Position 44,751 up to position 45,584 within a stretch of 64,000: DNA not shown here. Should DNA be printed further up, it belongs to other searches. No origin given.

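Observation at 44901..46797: Rieske alpha gene followed 16 nt later by a SnoaL_4/NTF2-like gene: a possible cryptic oxygenase beta subunit (second copy at 35561-36082)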

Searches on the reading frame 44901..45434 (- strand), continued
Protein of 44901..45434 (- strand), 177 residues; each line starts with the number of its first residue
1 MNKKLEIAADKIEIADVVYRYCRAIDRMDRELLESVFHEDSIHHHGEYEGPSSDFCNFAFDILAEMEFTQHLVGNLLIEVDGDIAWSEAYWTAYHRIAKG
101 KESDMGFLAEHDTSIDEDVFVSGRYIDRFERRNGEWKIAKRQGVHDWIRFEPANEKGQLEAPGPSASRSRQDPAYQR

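Call 39: search_protein_families(library=pfam, alignment_id=A4, max_evalue=0.00001)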
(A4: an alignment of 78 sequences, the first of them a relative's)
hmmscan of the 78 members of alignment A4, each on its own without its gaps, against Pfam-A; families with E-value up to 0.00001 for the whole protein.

A. member 1, L015:6543-7793:- (416 aa): 1 family
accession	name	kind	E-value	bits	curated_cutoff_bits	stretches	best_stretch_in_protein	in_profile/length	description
PF00067.27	p450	-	2.2e-28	99.7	22.8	1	207-412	234-461/462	Cytochrome P450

B. families by the number of members that match (of 78 scanned): 52 families (the first 25 are shown)
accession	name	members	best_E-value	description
PF01408.29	GFO_IDH_MocA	7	1.7e-22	Oxidoreductase family, NAD-binding Rossmann fold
PF22685.1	Gal80p_C-like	6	2.6e-33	Gal80p, C-terminal domain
PF22725.1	GFO_IDH_MocA_C3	6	1e-10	GFO/IDH/MocA C-terminal domain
PF07690.21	MFS_1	4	2.1e-45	Major Facilitator Superfamily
PF00593.30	TonB_dep_Rec_b-barrel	3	1.3e-47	TonB dependent receptor-like, beta-barrel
PF00067.27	p450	3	1.6e-28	Cytochrome P450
PF07715.20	Plug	3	2.7e-20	TonB-dependent Receptor Plug Domain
PF13000.13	Acatn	3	5.4e-16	Acetyl-coenzyme A transporter 1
PF01266.30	DAO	3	1.6e-11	FAD dependent oxidoreductase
PF01011.28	PQQ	2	1.8e-76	Glucose/ethanol/alcohol dehydrogenase, beta-propeller domain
PF00890.30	FAD_binding_2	2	6e-70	FAD binding domain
PF13561.12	adh_short_C2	2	3.3e-58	Enoyl-(Acyl carrier protein) reductase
PF00106.31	adh_short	2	1.6e-53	short chain dehydrogenase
PF13360.13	PQQ_2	2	3.5e-34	Outer membrane protein assembly factor BamB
PF07969.17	Amidohydro_3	2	1.6e-30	Amidohydrolase family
PF13577.12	SnoaL_4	2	3.3e-17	SnoaL-like domain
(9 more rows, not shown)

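Call 87: search_protein_representatives(alignment_id=A1)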
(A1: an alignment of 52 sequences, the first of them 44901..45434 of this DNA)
Query: 52 sequences, 173 profile positions. Proteins with E-value up to 0.001 (for the whole library): 17123; up to 1e-10: 7016; up to 1e-30: 1930. The best 150 are listed.
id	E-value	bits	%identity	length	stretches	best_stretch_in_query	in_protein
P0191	7.0e-169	572.8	-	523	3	3-168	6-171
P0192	2.8e-135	463.4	-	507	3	4-164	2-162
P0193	9.2e-133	455.2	-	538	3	1-168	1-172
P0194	2.3e-125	431.1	-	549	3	5-168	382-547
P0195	2.5e-120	414.7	-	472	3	8-168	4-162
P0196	4.2e-120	414.0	-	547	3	5-167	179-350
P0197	3.0e-117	404.7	-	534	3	7-167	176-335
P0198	4.6e-103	358.5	-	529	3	4-168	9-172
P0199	1.7e-102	356.6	-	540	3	7-169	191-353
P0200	5.3e-100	348.5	-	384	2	2-170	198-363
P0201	4.8e-96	335.6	-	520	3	4-168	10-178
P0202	2.7e-94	329.9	-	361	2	4-167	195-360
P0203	5.4e-94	329.0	-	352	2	3-168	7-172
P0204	1.3e-93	327.7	-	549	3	12-168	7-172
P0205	7.2e-93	325.3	-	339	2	6-168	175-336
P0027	6.0e-57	208.3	-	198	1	4-169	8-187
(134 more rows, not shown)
